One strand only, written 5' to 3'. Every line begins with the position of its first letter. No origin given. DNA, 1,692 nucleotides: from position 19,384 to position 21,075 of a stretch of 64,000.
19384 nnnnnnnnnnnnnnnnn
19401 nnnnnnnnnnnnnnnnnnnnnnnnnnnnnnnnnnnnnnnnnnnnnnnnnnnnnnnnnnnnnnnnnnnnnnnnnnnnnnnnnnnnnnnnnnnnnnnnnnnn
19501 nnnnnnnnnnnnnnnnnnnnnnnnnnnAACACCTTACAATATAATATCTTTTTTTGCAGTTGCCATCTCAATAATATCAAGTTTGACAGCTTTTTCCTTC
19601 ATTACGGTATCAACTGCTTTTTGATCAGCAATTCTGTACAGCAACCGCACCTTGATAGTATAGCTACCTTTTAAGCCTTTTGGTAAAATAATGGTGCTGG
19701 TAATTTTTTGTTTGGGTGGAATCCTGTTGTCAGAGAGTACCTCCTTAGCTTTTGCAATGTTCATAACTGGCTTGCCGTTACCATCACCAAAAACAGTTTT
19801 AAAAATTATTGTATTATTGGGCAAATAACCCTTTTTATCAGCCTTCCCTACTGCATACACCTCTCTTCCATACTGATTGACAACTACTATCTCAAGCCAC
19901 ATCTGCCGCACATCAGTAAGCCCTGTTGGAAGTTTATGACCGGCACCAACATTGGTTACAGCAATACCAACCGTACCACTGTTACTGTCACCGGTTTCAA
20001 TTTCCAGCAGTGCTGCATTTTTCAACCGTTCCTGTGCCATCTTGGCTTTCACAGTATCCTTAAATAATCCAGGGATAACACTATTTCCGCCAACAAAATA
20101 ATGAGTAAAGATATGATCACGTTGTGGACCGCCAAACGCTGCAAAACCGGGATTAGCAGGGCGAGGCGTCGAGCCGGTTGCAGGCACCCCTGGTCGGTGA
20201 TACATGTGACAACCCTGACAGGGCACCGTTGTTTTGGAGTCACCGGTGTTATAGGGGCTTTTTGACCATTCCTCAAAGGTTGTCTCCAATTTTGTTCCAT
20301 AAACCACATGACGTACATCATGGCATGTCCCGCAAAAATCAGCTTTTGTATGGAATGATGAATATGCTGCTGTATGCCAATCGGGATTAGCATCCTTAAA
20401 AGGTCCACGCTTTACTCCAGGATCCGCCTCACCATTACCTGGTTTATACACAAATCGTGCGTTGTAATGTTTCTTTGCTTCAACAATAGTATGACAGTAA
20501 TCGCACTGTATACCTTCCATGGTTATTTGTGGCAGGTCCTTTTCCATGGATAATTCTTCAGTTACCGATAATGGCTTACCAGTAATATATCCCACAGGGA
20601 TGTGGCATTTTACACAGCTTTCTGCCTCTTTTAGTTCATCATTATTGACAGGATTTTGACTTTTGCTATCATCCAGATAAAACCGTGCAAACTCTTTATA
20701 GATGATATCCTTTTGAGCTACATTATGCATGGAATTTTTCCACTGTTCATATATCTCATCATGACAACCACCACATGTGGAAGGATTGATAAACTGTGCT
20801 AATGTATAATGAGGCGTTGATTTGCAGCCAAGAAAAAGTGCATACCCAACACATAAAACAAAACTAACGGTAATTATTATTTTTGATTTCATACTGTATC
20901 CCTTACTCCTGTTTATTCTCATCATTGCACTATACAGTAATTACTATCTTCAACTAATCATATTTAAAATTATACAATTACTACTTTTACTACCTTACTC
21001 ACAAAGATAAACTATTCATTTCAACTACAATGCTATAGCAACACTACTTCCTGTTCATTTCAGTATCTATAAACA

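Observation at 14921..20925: System I cytochrome c maturation operon led by a pentaheme cytochrome, with a CxxxY-type CcmE and no ccmG/ccmH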

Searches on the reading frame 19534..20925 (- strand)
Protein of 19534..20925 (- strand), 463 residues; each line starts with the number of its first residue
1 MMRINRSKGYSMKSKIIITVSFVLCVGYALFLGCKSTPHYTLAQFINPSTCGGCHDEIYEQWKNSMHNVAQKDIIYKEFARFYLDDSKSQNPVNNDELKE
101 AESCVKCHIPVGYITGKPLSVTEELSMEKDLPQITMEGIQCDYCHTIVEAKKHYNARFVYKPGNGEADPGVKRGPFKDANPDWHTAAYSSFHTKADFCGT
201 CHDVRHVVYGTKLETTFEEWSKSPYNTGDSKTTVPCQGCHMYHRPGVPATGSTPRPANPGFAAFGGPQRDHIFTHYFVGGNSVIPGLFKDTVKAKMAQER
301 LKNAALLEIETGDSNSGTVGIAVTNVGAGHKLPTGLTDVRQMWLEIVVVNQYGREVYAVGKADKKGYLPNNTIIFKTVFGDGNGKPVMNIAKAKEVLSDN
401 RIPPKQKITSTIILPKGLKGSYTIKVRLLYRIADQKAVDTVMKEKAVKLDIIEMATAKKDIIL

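Call 3: search_protein_families(library=pfam, proteins=[window:19534-20925:-], max_evalue=0.01)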
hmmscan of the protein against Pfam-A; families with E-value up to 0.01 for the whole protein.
window:19534-20925:- (463 aa): 4 families
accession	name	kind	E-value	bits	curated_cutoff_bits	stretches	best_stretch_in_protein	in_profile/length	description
PF13435.11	Cytochrome_C554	-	1.1e-11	45.9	20.8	1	50-146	1-84/84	Cytochrome c554 and c-prime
PF14537.11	Cytochrom_c3_2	-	1.3e-06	29.2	25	0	92-153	17-72/79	Cytochrome c3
PF14522.11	Cytochrome_C7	-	4.5e-06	26.8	24.8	0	135-240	10-66/67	Cytochrome c7 and related cytochrome c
PF22113.1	Mtrc-MtrF_II-IV_dom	-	0.00083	19.4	30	0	97-240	24-127/176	Outer membrane cytochrome MtrC/MtrF-like, domains II/IV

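Call 4: search_protein_families(library=ncbifam, proteins=[window:19534-20925:-], max_evalue=0.01)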
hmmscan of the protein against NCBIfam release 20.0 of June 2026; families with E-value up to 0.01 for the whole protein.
window:19534-20925:- (463 aa): 2 families
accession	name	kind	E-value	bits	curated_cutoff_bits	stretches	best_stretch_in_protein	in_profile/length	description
NF040886.1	cyt_C_like_Sec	equivalog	1.2e-18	66.9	250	2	42-243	39-253/423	multiheme c-type cytochrome (seleno)protein ExtKL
NF041198.1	UshA_like_PCGU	equivalog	0.0024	16.5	275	1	41-149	401-483/519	UshA-like (seleno)protein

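Call 12: find_homologous_proteins(query=window:19534-20925:-, max_evalue=0.001)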
Query window:19534-20925:- (463 aa): 1482 proteins with E <= 0.001 among 6619 candidates; the best 120 are listed.
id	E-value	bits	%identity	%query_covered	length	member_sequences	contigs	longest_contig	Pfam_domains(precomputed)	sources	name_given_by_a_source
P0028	0.0e+0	1080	99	100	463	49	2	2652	PF14537.12,PF13435.12,PF14522.12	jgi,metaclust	metaclust:\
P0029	3.0e-261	885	80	98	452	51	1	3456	PF14537.12,PF13435.12,PF14522.12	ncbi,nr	ncbi:MAG: cytochrome c554 family protein [Spirochaetes bacterium]|nr:cytochrome c554 family protein 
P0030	1.3e-196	672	63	94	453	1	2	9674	PF13435.12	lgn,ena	-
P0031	1.1e-193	662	61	97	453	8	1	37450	PF13435.12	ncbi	-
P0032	5.0e-191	653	60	98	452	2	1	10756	PF13435.12,PF14522.12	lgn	-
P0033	2.7e-185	635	63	92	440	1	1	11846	PF14537.12,PF13435.12,PF14522.12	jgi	-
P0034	6.8e-174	597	58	97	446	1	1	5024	PF14537.12,PF13435.12,PF14522.12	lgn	-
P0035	3.0e-171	588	54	98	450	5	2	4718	PF14537.12,PF13435.12,PF14522.12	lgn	-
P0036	6.6e-171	587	56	97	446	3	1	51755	PF14537.12,PF13435.12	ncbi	-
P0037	1.6e-169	583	54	99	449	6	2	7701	PF14537.12,PF13435.12,PF14522.12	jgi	jgi:hypothetical protein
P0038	1.7e-167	576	56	98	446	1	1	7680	PF13435.12,PF14522.12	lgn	-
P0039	2.4e-167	575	55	97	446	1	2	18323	PF14537.12,PF13435.12,PF14522.12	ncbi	-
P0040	5.6e-167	574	56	96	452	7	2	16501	PF14537.12,PF13435.12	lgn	-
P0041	8.9e-167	573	56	97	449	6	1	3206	PF14537.12,PF13435.12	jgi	-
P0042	4.9e-166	571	55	97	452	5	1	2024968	PF13435.12,PF14522.12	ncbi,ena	-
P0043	1.2e-165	570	54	97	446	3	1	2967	PF13435.12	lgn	-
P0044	2.6e-165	569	54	97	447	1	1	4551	PF14537.12,PF13435.12,PF14522.12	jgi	-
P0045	3.9e-165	568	54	97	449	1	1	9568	PF13435.12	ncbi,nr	ncbi:MAG: cytochrome c family protein [Spirochaetes bacterium]|nr:cytochrome c family protein [Spiro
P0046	6.1e-165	567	54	99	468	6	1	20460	PF14537.12,PF13435.12,PF14522.12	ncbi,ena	-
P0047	1.7e-163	563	53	95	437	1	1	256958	PF13435.12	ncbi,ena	-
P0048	2.3e-163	562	54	97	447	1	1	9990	PF14537.12,PF13435.12,PF14522.12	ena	-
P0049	1.1e-162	560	55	98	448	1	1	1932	PF14537.12,PF13435.12,PF14522.12,PF22113.2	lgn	-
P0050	2.5e-162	559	53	97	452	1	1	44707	PF13435.12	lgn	-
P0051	3.1e-162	558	56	93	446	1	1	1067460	PF13435.12,PF14522.12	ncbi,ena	-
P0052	1.1e-161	557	54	98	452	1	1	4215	PF13435.12,PF22113.2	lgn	-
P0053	4.5e-161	555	54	98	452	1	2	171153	PF14537.12,PF13435.12,PF14522.12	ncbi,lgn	-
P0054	9.9e-161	554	52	97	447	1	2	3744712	PF14537.12,PF13435.12,PF14522.12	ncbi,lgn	-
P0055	1.5e-160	553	54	98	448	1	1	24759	PF09699.16,PF14537.12,PF13435.12,PF14522.12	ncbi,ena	-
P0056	2.4e-160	552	54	97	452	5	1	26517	PF14537.12,PF13435.12,PF14522.12,PF22113.2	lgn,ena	-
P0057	9.0e-160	550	54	98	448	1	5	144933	PF09699.16,PF14537.12,PF13435.12,PF14522.12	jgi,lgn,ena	-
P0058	1.8e-159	549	53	97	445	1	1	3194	PF13435.12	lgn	-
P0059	3.4e-159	549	52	98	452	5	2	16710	PF14537.12,PF13435.12,PF22113.2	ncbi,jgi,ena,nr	ncbi:MAG TPA: multiheme c-type cytochrome [Spirochaetota bacterium]|nr:multiheme c-type cytochrome [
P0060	5.4e-159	548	54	98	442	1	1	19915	PF13435.12,PF14522.12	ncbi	ncbi:multiheme c-type cytochrome [Spirochaetota bacterium]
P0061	5.4e-159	548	51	99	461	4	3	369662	PF14537.12,PF13435.12,PF14522.12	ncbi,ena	-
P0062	8.4e-159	547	52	97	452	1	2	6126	PF14537.12,PF13435.12,PF14522.12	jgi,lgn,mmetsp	mmetsp:Transcript_3439/g.2040 ORF Transcript_3439/g.2040 Transcript_3439/m.2040 type:complete len:45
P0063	1.0e-158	547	54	97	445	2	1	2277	PF09699.16,PF14537.12,PF13435.12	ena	-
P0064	1.0e-158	547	55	92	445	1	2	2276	PF09699.16,PF14537.12,PF13435.12,PF14522.12,PF22113.2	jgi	-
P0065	1.1e-158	547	54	95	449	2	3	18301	PF13435.12,PF14522.12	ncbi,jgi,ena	-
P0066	2.0e-158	546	53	94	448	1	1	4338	PF13435.12,PF14522.12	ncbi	-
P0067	2.1e-158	546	54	95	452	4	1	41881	PF13435.12,PF14522.12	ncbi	-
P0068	6.7e-158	544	54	92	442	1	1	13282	PF14537.12,PF13435.12,PF14522.12,PF22113.2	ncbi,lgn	-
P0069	9.7e-158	544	53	96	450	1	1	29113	PF14537.12,PF13435.12,PF14522.12,PF22113.2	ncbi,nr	ncbi:MAG: cytochrome c554 family protein [bacterium]|nr:cytochrome c554 family protein [bacterium]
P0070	1.0e-157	544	53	97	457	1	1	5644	PF13435.12,PF14522.12,PF22113.2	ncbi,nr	ncbi:MAG: cytochrome c554 family protein [Desulfobacteraceae bacterium]|nr:cytochrome c554 family pr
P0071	2.9e-157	542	54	97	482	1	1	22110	PF13435.12,PF14522.12,PF22113.2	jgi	-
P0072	7.4e-157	541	51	96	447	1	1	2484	PF09699.16,PF14537.12,PF13435.12,PF14522.12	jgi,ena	-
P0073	9.9e-157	540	53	95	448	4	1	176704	PF14537.12,PF13435.12,PF14522.12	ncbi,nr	ncbi:MAG: cytochrome c554 family protein [Desulfobacteraceae bacterium]|nr:MAG: cytochrome c554 fami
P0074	1.1e-156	540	52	94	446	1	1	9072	PF13435.12,PF14522.12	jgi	-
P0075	8.5e-156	537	53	98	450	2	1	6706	PF09699.16,PF13435.12,PF14522.12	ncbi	-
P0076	1.2e-155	537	52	91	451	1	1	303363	PF13435.12,PF14522.12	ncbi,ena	-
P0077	1.3e-155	537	52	96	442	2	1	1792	PF14537.12,PF13435.12,PF14522.12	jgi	jgi:hypothetical protein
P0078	2.5e-155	536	53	96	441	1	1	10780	PF13435.12,PF14522.12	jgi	-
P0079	2.7e-155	536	52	96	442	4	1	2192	PF14537.12,PF13435.12,PF14522.12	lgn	-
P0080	4.1e-155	535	51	97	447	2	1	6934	PF13435.12,PF14522.12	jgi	-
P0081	1.3e-154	533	54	91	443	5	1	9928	PF14537.12,PF13435.12,PF14522.12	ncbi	-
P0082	2.4e-154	533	53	95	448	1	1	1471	PF14537.12,PF13435.12,PF14522.12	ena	-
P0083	3.7e-154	532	52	96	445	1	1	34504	PF14537.12,PF13435.12,PF14522.12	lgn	-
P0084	3.8e-154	532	52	92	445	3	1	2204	PF14537.12,PF13435.12,PF14522.12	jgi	jgi:hypothetical protein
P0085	6.1e-154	531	51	98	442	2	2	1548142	PF09699.16,PF14537.12,PF13435.12,PF22113.2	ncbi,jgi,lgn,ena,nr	ncbi:MAG: cytochrome c554 family protein [Spirochaetae bacterium HGW-Spirochaetae-1]|jgi:hypothetica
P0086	8.4e-154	531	52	95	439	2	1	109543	PF14537.12,PF13435.12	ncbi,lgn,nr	ncbi:MAG: cytochrome c family protein [Spirochaetes bacterium]|nr:cytochrome c family protein [Spiro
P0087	1.2e-153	530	53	92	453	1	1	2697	PF13435.12,PF14522.12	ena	-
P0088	2.0e-153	529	52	97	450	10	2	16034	PF13435.12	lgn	-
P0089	1.3e-152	527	52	97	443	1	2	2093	PF14537.12,PF13435.12,PF14522.12,PF22113.2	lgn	-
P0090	3.1e-152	526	53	97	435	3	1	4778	PF09699.16,PF14537.12,PF13435.12,PF14522.12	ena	-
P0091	5.3e-152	525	52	95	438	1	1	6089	PF14537.12,PF13435.12,PF14522.12,PF22113.2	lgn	-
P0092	6.4e-152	525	54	90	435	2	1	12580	PF09699.16,PF14537.12,PF13435.12,PF14522.12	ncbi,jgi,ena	-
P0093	1.4e-151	523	54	90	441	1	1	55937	PF14537.12,PF13435.12,PF14522.12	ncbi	-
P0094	4.2e-151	522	53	93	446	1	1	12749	PF14537.12,PF13435.12,PF14522.12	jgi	jgi:hypothetical protein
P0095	6.7e-151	521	51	100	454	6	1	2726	PF14537.12,PF13435.12,PF14522.12,PF22113.2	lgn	-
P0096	9.2e-151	521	55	89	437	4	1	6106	PF09699.16,PF14537.12,PF13435.12,PF14522.12,PF22113.2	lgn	-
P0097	2.9e-150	519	52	91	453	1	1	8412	PF14537.12,PF13435.12,PF14522.12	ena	-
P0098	7.4e-150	518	54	89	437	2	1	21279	PF09699.16,PF13435.12,PF14522.12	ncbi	-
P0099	1.3e-149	517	49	97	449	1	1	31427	PF14537.12,PF13435.12,PF14522.12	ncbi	-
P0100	1.3e-149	517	51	96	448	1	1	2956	PF14537.12,PF13435.12,PF14522.12,PF22113.2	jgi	jgi:hypothetical protein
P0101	1.4e-149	517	52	96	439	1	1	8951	PF09699.16,PF14537.12,PF13435.12,PF14522.12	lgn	-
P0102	1.9e-149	516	54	92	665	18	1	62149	PF00081.28,PF13435.12,PF02777.24,PF14522.12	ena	-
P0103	2.1e-149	516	50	97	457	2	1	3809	PF14537.12,PF13435.12,PF14522.12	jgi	-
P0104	3.1e-149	516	53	91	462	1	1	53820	PF13435.12,PF14522.12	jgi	jgi:hypothetical protein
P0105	4.0e-149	515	49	97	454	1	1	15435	PF09699.16,PF14537.12,PF13435.12,PF14522.12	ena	-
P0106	5.9e-149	515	51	98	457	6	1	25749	PF14537.12,PF13435.12,PF14522.12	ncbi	-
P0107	8.5e-149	514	51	97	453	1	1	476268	PF09699.16,PF14537.12,PF13435.12,PF14522.12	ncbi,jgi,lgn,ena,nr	ncbi:MAG: cytochrome c family protein [Proteobacteria bacterium]|nr:cytochrome c family protein [Pse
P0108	8.6e-149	514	50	95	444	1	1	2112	PF13435.12,PF14522.12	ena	-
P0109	1.1e-148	514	49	98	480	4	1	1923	PF14537.12,PF13435.12,PF14522.12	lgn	-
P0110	1.2e-148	514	50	98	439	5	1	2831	PF13435.12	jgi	-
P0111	1.3e-148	514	51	97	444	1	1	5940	PF14537.12,PF13435.12,PF14522.12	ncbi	-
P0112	2.0e-148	513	50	97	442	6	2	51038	PF14537.12,PF13435.12,PF14522.12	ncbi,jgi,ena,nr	ncbi:MAG: cytochrome c554 family protein [Desulfobacteraceae bacterium]|jgi:hypothetical protein|nr:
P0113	2.1e-148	513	51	98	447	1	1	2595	PF09699.16,PF14537.12,PF13435.12,PF14522.12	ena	-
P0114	2.4e-148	513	50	98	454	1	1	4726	PF14537.12,PF13435.12,PF14522.12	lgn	-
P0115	2.9e-148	512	52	95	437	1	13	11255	PF09699.16,PF14537.12,PF13435.12,PF14522.12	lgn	-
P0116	3.0e-148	512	52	97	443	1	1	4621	PF14537.12,PF13435.12,PF14522.12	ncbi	-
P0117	3.7e-148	512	52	91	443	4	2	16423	PF14537.12,PF13435.12,PF14522.12,PF22113.2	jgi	jgi:hypothetical protein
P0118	1.2e-147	510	52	89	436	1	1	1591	PF09699.16,PF14537.12,PF13435.12,PF14522.12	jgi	jgi:hypothetical protein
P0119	1.4e-147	510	49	99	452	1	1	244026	PF13435.12,PF14522.12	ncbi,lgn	-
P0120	1.5e-147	510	51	95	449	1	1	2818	PF14537.12,PF13435.12,PF14522.12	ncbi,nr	ncbi:MAG: cytochrome c family protein [Desulfobacula sp.]|nr:cytochrome c family protein [Desulfobac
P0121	1.6e-147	510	51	91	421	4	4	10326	PF13435.12,PF14522.12,PF22113.2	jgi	jgi:hypothetical protein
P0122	2.3e-147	510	50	98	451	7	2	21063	PF14537.12,PF13435.12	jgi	jgi:hypothetical protein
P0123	2.3e-147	509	51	97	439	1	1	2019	PF14537.12,PF13435.12,PF14522.12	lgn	-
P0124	3.5e-147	509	49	96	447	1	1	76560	PF09699.16,PF13435.12,PF14522.12,PF22113.2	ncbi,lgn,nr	ncbi:MAG: cytochrome c554 family protein [Spirochaetes bacterium]|nr:MAG: cytochrome c554 family pro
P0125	7.7e-147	508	50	96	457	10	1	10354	PF13435.12,PF14522.12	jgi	jgi:hypothetical protein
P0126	8.4e-147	508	52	91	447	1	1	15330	PF14537.12,PF13435.12,PF14522.12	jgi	-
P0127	9.1e-147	508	50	96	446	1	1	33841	PF14537.12,PF13435.12,PF14522.12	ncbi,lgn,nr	ncbi:MAG: multiheme c-type cytochrome [Thermodesulfobacteriota bacterium]|nr:multiheme c-type cytoch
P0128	9.9e-147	507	53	91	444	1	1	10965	PF14537.12,PF13435.12,PF14522.12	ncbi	-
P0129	1.1e-146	507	54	91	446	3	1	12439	PF09699.16,PF14537.12,PF13435.12,PF14522.12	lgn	-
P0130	1.2e-146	507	50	96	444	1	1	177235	PF14537.12,PF13435.12,PF14522.12,PF22113.2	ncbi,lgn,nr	ncbi:MAG: multiheme c-type cytochrome [Thermodesulfobacteriota bacterium]|nr:multiheme c-type cytoch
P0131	1.3e-146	507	50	97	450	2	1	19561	PF13435.12,PF14522.12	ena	-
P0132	1.8e-146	507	50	97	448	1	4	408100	PF13435.12,PF14522.12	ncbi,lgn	-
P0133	1.9e-146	506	50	96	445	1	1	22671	PF14537.12,PF13435.12,PF14522.12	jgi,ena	-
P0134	2.2e-146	506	49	97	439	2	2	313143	PF14537.12,PF13435.12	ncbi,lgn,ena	-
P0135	2.6e-146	506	50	96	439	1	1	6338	PF13435.12,PF14522.12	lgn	-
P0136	3.2e-146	506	51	93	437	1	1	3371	PF09699.16,PF14537.12,PF13435.12,PF14522.12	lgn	-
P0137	3.5e-146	506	50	97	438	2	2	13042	PF14537.12,PF13435.12,PF14522.12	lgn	-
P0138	4.1e-146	505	47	97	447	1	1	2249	PF13435.12,PF14522.12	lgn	-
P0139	6.1e-146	505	53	92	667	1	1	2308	PF00081.28,PF13435.12,PF02777.24,PF14522.12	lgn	-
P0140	7.4e-146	505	51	95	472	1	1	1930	PF14537.12,PF13435.12,PF14522.12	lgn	-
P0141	8.5e-146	504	50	98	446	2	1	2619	PF14537.12,PF13435.12,PF14522.12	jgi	-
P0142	1.2e-145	504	50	100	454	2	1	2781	PF13435.12,PF14522.12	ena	-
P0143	1.2e-145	504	50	96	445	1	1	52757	PF09699.16,PF13435.12,PF14522.12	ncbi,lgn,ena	-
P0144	1.3e-145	504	51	95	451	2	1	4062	PF13435.12,PF14522.12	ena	-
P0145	1.5e-145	503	51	97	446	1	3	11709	PF14537.12,PF13435.12,PF14522.12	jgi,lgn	jgi:hypothetical protein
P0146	1.6e-145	503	53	89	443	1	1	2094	PF14537.12,PF13435.12,PF14522.12,PF22113.2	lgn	-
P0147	2.2e-145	503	49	97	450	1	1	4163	PF13435.12,PF14522.12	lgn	-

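Call 30: find_encoding_contigs(protein=P0054, flank=10000, max_places=2)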
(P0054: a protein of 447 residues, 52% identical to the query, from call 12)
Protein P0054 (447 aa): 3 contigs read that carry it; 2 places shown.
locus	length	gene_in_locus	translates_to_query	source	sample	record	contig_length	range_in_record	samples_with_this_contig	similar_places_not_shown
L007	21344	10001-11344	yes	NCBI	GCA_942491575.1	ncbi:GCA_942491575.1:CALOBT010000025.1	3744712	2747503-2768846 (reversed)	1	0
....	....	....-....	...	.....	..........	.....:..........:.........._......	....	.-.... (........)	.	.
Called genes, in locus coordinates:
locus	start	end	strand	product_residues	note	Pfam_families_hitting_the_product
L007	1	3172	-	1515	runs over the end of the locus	PF00310:GATase_2, PF04898:Glu_syn_central, PF01645:Glu_synthase, PF01493:GXGXG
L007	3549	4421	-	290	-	PF00657:Lipase_GDSL (weak), PF04311:DUF459 (weak), PF13472:Lipase_GDSL_2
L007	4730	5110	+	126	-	PF01475:FUR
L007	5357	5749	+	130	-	PF01475:FUR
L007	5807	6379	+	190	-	PF00210:Ferritin (weak), PF02915:Rubrerythrin, PF23458:DUF7130 (weak), PF21349:RUBY_RBDX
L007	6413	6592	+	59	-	PF12802:MarR_2 (weak)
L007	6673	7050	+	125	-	PF06397:Desulfoferrod_N, PF01880:Desulfoferrodox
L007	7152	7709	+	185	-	PF21349:RUBY_RBDX, PF02915:Rubrerythrin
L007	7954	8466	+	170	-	PF00210:Ferritin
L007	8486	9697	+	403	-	PF19583:ODP, PF12706:Lactamase_B_2 (weak), PF00258:Flavodoxin_1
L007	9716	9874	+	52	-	PF00301:Rubredoxin, PF21349:RUBY_RBDX (faint)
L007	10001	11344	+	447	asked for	PF14522:Cytochrome_C7 (faint), PF14537:Cytochrom_c3_2 (faint), PF13435:Cytochrome_C554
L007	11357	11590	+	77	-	-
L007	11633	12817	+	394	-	PF00890:FAD_binding_2 (faint), PF01134:GIDA (faint), PF01262:AlaDh_PNT_C (faint), PF01266:DAO (faint), PF07992:Pyr_redox_2, PF13738:Pyr_redox_3, PF00070:Pyr_redox, PF18267:Rubredoxin_C, +3 more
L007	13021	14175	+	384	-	PF13187:Fer4_9 (faint), PF00037:Fer4 (faint), PF12837:Fer4_6 (faint), PF12838:Fer4_7 (weak), PF13484:Fer4_16 (faint), PF14697:Fer4_21 (faint)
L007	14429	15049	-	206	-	PF01553:Acyltransferase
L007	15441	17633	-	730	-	PF07696:7TMR-DISMED2, PF07695:7TMR-DISM_7TM, PF00015:MCPsignal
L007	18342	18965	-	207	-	PF00015:MCPsignal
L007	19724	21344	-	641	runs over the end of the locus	PF13188:PAS_8 (weak), PF13426:PAS_9 (weak), PF00512:HisKA (weak), PF02518:HATPase_c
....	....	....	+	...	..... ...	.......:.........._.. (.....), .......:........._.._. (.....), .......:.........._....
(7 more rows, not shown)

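Call 31: find_encoding_contigs(protein=P0107, flank=10000, max_places=2)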
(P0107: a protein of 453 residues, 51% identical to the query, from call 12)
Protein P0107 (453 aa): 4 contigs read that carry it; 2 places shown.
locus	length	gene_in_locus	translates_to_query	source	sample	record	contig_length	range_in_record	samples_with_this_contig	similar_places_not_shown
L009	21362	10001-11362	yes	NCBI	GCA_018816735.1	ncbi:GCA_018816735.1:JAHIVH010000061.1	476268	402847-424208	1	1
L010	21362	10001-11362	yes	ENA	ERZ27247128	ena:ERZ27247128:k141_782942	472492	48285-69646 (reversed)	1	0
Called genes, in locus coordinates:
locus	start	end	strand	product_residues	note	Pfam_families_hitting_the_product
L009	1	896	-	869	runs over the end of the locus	PF01326:PPDK_N, PF27448:Rph_4th, PF00391:PEP-utilizers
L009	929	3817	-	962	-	PF00202:Aminotran_3, PF01488:Shikimate_DH (weak)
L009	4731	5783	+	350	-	PF11339:DUF3141, PF00561:Abhydrolase_1 (weak), PF01738:DLH (faint), PF06850:PHB_depo_C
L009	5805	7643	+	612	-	PF07167:PhaC_N, PF00561:Abhydrolase_1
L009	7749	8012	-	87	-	-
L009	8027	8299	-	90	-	-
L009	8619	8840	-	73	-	-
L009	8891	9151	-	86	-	PF02798:GST_N (weak), PF00462:Glutaredoxin, PF13417:GST_N_3 (weak)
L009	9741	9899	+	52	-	PF00301:Rubredoxin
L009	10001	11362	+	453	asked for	PF09699:Paired_CXXCH_1 (faint), PF14537:Cytochrom_c3_2 (faint), PF13435:Cytochrome_C554, PF14522:Cytochrome_C7 (faint)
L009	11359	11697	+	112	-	PF02085:Cytochrom_CIII (weak), PF14522:Cytochrome_C7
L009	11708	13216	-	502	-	PF00672:HAMP, PF00512:HisKA, PF02518:HATPase_c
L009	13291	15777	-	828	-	PF01326:PPDK_N, PF00391:PEP-utilizers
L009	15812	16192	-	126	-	PF00072:Response_reg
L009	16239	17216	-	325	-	-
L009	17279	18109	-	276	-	PF13189:Cytidylate_kin2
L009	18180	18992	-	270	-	PF13189:Cytidylate_kin2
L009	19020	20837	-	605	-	PF03600:CitMHS, PF02080:TrkA_C, PF00939:Na_sulph_symp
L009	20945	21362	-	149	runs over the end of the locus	-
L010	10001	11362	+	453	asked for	PF09699:Paired_CXXCH_1 (faint), PF14537:Cytochrom_c3_2 (faint), PF13435:Cytochrome_C554, PF14522:Cytochrome_C7 (faint)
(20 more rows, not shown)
